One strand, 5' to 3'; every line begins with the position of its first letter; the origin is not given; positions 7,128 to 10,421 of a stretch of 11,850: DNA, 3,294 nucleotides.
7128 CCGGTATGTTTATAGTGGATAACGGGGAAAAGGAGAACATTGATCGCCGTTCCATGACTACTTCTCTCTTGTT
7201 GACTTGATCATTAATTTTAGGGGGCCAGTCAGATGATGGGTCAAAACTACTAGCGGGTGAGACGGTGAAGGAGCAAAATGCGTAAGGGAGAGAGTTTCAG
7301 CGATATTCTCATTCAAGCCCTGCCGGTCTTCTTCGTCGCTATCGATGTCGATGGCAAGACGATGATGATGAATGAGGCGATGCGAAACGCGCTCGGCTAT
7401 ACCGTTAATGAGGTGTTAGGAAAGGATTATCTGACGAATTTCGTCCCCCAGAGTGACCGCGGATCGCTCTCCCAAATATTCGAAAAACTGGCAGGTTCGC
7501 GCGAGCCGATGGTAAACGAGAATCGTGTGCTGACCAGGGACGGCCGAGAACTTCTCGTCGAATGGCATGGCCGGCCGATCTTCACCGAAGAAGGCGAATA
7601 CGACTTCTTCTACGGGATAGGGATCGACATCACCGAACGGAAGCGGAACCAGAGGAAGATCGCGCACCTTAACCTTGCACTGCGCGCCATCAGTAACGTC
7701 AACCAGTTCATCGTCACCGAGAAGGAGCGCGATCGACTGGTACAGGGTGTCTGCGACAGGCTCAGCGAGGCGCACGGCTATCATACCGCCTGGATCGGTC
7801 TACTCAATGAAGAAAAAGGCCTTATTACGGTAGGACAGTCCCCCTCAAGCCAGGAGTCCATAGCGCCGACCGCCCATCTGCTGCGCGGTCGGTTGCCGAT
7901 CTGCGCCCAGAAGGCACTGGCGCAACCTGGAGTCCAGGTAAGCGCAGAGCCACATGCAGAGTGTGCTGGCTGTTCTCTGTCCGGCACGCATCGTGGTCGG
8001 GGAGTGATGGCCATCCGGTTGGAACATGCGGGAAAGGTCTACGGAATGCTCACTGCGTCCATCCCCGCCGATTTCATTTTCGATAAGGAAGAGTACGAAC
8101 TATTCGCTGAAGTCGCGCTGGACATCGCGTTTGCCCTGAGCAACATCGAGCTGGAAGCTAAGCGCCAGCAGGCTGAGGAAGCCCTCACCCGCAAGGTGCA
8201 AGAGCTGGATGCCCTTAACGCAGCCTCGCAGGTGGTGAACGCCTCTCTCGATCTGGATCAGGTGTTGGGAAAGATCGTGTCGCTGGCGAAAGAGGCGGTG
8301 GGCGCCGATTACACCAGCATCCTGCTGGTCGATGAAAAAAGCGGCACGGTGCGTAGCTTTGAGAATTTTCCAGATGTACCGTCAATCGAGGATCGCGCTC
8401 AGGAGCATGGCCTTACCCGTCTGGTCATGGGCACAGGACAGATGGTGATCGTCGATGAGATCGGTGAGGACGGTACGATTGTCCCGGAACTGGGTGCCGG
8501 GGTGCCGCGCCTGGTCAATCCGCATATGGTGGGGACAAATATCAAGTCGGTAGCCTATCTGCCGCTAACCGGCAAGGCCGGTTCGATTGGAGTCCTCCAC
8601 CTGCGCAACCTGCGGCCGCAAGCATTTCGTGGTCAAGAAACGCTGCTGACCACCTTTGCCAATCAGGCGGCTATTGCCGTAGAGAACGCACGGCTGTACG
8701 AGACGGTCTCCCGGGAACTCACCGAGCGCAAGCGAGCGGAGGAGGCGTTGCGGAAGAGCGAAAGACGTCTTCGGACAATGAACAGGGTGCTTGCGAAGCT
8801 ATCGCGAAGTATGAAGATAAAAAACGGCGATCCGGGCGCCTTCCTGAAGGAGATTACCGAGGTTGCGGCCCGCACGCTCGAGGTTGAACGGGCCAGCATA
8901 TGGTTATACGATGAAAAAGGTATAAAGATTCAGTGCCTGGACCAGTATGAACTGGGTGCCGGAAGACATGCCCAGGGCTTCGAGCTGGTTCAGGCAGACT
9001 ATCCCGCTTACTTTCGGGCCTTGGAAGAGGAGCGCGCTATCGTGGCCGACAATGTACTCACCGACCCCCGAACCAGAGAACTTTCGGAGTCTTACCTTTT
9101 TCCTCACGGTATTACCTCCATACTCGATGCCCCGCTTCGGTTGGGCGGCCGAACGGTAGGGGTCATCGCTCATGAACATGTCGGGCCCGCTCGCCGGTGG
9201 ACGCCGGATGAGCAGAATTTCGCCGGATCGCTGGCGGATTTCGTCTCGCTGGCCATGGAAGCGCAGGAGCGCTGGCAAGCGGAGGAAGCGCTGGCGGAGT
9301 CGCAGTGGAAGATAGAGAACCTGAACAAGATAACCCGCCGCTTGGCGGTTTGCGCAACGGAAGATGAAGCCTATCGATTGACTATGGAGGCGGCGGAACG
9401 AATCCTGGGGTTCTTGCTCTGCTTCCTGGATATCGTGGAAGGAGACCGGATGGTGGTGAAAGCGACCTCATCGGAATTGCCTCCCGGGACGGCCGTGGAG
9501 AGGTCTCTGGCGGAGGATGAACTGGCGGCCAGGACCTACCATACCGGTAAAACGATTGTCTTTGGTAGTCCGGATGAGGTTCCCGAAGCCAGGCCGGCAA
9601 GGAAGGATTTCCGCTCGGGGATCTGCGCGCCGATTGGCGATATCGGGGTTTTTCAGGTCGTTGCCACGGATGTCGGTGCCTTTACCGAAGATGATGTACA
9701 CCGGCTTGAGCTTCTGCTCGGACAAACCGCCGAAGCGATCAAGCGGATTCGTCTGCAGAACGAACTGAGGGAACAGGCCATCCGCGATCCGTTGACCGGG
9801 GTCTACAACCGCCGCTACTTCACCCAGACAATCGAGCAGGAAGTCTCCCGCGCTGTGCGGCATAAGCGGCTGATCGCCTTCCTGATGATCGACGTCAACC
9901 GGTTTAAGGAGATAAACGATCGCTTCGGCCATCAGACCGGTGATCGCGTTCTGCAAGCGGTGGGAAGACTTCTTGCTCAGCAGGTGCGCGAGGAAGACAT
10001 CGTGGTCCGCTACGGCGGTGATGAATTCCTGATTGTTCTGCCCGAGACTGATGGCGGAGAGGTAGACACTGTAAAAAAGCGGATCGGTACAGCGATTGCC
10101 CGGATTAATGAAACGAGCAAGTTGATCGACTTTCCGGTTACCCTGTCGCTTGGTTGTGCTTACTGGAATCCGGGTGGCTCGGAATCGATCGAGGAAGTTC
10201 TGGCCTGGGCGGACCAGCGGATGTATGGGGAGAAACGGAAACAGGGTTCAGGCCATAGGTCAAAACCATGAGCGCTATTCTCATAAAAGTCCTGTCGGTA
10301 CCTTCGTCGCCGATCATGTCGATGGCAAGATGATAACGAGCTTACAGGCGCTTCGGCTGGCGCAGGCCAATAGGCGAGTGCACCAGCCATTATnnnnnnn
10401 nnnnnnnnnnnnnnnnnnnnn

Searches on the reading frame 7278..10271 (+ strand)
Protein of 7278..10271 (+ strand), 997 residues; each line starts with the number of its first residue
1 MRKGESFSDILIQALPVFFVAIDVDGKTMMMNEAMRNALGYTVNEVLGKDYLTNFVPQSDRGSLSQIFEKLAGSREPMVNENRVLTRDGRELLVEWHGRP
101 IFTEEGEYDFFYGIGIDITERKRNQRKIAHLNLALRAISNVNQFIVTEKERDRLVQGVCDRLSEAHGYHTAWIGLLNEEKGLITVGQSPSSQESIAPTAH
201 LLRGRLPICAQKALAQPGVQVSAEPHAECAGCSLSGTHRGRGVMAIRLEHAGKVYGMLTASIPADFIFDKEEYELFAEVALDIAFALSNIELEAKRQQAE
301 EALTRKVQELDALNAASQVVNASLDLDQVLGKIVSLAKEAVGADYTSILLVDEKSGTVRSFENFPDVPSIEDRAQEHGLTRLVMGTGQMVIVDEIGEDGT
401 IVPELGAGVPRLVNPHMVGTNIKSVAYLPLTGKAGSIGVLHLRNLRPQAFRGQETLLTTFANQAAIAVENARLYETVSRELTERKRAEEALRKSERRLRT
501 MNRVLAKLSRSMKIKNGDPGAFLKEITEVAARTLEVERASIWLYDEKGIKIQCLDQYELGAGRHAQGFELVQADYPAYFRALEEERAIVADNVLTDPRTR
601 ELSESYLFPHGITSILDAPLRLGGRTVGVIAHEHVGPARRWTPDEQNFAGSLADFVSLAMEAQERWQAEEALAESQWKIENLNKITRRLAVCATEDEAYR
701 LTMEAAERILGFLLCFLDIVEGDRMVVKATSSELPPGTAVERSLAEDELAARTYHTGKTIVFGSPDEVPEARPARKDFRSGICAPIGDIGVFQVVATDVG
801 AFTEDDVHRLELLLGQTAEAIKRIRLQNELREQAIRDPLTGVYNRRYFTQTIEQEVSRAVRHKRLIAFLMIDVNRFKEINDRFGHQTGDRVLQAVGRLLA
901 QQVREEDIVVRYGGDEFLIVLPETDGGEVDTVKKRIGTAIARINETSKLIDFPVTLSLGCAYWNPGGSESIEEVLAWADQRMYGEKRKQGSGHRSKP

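Call 9: search_protein_families(library=pfam, max_evalue=1, proteins=[window:7278-10271:+])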
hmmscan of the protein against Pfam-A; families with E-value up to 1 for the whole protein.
window:7278-10271:+ (997 aa): 13 families
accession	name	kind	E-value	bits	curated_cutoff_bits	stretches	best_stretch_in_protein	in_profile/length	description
PF00990.26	GGDEF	-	4.1e-47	160.4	23.8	1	834-989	1-158/161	Diguanylate cyclase, GGDEF domain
PF13185.12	GAF_2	-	3e-45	154.2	28.6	4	693-821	2-135/136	GAF domain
PF01590.32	GAF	-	4.5e-39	134.5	22.4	4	519-659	2-132/133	GAF domain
PF13492.12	GAF_3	-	1.9e-31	109.6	27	4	325-470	1-129/129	GAF domain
PF00989.32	PAS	-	1.9e-14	54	22.6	1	11-118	6-113/113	PAS fold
PF08448.16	PAS_4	-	1.4e-13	51.5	23.1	1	14-123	3-110/110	PAS fold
PF13426.13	PAS_9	-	1.2e-12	48.4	27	1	18-120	4-103/103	PAS domain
PF08447.18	PAS_3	-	9.3e-10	39.1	25.6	1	30-114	3-88/89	PAS fold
PF07568.18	HisKA_2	-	0.00065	20.2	22.3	1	482-529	24-71/76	Histidine kinase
PF17853.6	GGDEF_2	-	0.025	15.2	24.5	1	886-962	32-97/116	GGDEF-like domain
PF13188.13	PAS_8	-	0.09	13.2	21.8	0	14-57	9-52/65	PAS domain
PF11849.14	DUF3369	-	0.093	13.4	27.2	1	428-476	120-167/168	Domain of unknown function (DUF3369)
PF18052.6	Rx_N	-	0.91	10.1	27.7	0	472-530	8-65/93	Rx N-terminal domain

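Call 79: list_cluster_members(proteins=[L038:1585-2916:-, L038:5296-6126:-, L039:14222-15484:-, L039:6162-7715:+, window:7278-10271:+])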
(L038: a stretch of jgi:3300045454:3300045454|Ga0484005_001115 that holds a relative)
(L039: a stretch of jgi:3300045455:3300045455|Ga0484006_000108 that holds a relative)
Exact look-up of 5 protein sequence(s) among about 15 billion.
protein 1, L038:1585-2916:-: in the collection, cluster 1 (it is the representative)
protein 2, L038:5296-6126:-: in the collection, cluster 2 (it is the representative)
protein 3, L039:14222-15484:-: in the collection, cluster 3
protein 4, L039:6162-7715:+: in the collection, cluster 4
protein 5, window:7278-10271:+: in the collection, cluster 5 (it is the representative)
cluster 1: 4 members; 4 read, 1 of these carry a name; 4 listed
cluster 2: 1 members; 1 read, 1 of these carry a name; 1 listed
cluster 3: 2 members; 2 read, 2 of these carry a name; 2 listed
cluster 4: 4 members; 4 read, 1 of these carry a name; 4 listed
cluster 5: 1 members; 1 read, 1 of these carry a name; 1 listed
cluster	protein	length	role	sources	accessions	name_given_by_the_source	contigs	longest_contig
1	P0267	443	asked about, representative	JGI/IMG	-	glutamine synthetase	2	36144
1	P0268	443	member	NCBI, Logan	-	-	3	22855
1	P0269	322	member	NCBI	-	-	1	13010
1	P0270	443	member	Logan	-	-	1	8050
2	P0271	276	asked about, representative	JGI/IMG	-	diaminopimelate epimerase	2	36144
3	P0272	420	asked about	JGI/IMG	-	[FeFe] hydrogenase H-cluster maturation GTPase HydF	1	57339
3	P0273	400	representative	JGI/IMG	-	[FeFe] hydrogenase H-cluster maturation GTPase HydF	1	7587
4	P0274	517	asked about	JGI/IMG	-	xylulokinase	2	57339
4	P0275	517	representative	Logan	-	-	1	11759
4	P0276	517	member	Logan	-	-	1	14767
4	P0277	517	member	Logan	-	-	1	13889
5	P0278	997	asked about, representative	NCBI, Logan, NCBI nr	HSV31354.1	MAG TPA: diguanylate cyclase [Atribacteraceae bacterium] | diguanylate cyclase [Atribacteraceae bacterium]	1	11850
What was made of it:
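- Tried and rejected: Attempts to name the organisms behind L038 and L039 through cluster members gave no organism names (call 79).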
